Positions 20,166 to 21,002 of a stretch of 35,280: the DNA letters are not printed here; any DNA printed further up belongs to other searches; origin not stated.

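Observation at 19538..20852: Adjacent phycobilisome-like globin-fold protein (no bilin Cys) and V4R/Bet3-like protein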

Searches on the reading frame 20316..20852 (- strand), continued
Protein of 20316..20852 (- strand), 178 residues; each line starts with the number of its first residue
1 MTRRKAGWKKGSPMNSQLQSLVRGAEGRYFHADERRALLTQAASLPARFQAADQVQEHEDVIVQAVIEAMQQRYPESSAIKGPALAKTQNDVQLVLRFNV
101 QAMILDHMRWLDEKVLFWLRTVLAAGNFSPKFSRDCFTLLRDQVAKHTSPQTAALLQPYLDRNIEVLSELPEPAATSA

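Call 77: search_protein_families(library=pfam, proteins=[P0042, P0063, L015:5675-6508:-, L016:7486-8223:+, L018:7316-8083:+, L017:12847-13623:+, L017:13627-14307:+, L015:10534-11208:+], max_evalue=0.01)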
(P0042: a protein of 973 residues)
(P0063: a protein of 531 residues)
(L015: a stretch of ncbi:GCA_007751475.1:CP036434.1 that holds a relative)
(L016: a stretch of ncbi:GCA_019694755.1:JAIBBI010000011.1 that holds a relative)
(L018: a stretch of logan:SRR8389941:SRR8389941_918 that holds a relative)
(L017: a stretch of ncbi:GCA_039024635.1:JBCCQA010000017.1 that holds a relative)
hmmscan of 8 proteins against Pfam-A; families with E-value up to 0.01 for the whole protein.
P0042 (973 aa): 2 families
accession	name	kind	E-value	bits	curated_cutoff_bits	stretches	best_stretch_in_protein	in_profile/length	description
PF00502.25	Phycobilisome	-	2.3e-25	89.8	22.2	2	13-145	9-147/155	Phycobilisome protein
PF18375.7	CDH1_2_SANT_HL1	-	0.0013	19.8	34.4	0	259-304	18-62/91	CDH1/2 SANT-Helical linker 1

P0063 (531 aa): 1 family
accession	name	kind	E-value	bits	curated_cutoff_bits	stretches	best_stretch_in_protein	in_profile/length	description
PF00502.25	Phycobilisome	-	5.1e-17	62.7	22.2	2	31-154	27-154/155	Phycobilisome protein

L015:5675-6508:- (277 aa): 1 family
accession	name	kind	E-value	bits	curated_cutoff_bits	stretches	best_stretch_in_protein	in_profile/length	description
PF05996.17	Fe_bilin_red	-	2.1e-21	77.1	31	1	37-264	7-228/228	Ferredoxin-dependent bilin reductase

L016:7486-8223:+ (245 aa): 1 family
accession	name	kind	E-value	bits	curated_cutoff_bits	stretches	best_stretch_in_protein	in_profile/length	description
PF05996.17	Fe_bilin_red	-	3.4e-12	46.9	31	1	32-237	18-227/228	Ferredoxin-dependent bilin reductase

L018:7316-8083:+ (255 aa): 0 families

L017:12847-13623:+ (258 aa): 0 families

L017:13627-14307:+ (226 aa): 0 families

L015:10534-11208:+ (224 aa): 0 families
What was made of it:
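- The FDBRs pass the Pfam cut-off (call 77).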

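Call 79: list_cluster_members(proteins=[P0035, P0037, P0038, P0040, P0043, P0047, P0057, P0064, P0074, P0088])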
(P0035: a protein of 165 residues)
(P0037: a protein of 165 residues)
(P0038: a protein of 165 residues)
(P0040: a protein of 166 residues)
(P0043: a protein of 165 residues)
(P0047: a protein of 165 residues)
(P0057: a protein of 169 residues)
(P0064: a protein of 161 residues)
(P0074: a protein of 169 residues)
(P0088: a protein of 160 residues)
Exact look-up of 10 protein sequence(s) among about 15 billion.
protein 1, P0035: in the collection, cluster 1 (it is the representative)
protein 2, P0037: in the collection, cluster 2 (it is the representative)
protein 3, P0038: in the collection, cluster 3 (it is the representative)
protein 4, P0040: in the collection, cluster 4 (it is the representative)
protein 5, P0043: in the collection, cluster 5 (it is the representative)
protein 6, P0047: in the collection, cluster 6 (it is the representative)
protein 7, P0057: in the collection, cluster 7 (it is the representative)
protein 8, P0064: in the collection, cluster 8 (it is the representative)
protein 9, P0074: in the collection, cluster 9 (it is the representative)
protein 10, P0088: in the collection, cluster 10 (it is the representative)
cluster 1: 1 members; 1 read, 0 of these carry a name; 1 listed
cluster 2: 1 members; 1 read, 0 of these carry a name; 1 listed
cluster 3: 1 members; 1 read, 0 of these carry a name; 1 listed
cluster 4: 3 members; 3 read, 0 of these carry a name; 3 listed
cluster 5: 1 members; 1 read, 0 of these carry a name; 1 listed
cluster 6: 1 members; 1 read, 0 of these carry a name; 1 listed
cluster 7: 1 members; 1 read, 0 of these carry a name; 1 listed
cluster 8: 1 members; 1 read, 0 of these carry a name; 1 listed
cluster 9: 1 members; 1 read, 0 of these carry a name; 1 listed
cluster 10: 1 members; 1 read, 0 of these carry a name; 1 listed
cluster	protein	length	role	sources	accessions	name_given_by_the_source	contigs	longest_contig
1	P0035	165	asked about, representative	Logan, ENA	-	-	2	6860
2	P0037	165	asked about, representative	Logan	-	-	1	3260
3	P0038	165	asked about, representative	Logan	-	-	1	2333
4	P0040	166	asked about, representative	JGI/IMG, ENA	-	-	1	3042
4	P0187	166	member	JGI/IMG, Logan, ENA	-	-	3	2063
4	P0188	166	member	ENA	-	-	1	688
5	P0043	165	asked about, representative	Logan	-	-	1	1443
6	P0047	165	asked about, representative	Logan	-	-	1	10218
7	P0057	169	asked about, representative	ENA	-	-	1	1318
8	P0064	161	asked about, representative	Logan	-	-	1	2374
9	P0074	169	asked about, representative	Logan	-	-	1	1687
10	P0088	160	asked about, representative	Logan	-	-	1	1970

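Call 80: find_encoding_contigs(protein=P0181, flank=10000, max_places=1)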
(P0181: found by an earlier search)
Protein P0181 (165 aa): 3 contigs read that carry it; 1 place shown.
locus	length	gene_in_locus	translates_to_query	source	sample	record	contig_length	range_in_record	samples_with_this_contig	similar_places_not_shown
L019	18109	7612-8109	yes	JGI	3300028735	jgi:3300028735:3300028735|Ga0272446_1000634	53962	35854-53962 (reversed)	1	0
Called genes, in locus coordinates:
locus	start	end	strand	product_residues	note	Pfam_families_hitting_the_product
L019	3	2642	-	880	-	?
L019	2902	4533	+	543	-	PF00069:Pkinase, PF07714:PK_Tyr_Ser-Thr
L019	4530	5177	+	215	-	PF05996:Fe_bilin_red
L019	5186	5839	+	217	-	PF01126:Heme_oxygenase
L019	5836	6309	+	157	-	PF00111:Fer2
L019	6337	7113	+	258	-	PF02830:V4R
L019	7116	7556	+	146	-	-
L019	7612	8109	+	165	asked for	PF00502:Phycobilisome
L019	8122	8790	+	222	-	-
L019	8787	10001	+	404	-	PF00069:Pkinase, PF01636:APH (faint), PF07714:PK_Tyr_Ser-Thr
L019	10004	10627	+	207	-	PF01656:CbiA, PF06564:CBP_BcsQ (faint), PF10609:ParA (faint), PF13614:AAA_31 (weak)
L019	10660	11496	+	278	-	PF01656:CbiA, PF02374:ArsA_ATPase (weak), PF10609:ParA (weak), PF13614:AAA_31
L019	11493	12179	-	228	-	PF01602:Adaptin_N, PF02985:HEAT (faint), PF12717:Cnd1 (faint), PF23227:HEAT_MROH2B_C (faint), PF13513:HEAT_EZ (faint), PF00514:Arm (faint), PF03130:HEAT_PBS (faint), PF13646:HEAT_2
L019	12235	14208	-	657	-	PF00072:Response_reg, PF00989:PAS, PF08448:PAS_4, PF08447:PAS_3 (weak), PF13426:PAS_9, PF00512:HisKA, PF02518:HATPase_c, PF00072:Response_reg, +1 more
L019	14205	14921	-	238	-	PF02518:HATPase_c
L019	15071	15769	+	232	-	PF09335:VTT_dom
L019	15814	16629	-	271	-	PF01261:AP_endonuc_2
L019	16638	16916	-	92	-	PF16826:DUF5076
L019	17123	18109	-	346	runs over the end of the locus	-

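Call 81: find_encoding_contigs(protein=P0047, flank=10000, max_places=1)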
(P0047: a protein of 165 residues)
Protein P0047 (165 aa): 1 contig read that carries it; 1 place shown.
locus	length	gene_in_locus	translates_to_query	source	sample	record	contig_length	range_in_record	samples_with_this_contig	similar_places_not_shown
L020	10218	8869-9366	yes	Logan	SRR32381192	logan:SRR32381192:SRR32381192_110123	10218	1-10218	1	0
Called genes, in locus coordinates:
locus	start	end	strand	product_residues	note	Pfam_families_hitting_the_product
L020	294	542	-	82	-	-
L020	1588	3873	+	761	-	PF00502:Phycobilisome (weak)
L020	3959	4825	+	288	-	-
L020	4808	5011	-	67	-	-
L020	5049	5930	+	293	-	PF05996:Fe_bilin_red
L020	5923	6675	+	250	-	PF01126:Heme_oxygenase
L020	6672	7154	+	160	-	PF00111:Fer2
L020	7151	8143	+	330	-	PF02830:V4R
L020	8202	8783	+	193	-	-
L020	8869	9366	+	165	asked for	PF00502:Phycobilisome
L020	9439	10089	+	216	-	-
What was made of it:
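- L019 (call 80) and L020 (call 81).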

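Call 95: search_protein_families(library=padloc, proteins=[window:20316-20813:-], max_evalue=0.001)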
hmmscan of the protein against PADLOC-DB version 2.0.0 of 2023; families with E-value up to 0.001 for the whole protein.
window:20316-20813:- (165 aa): 0 families
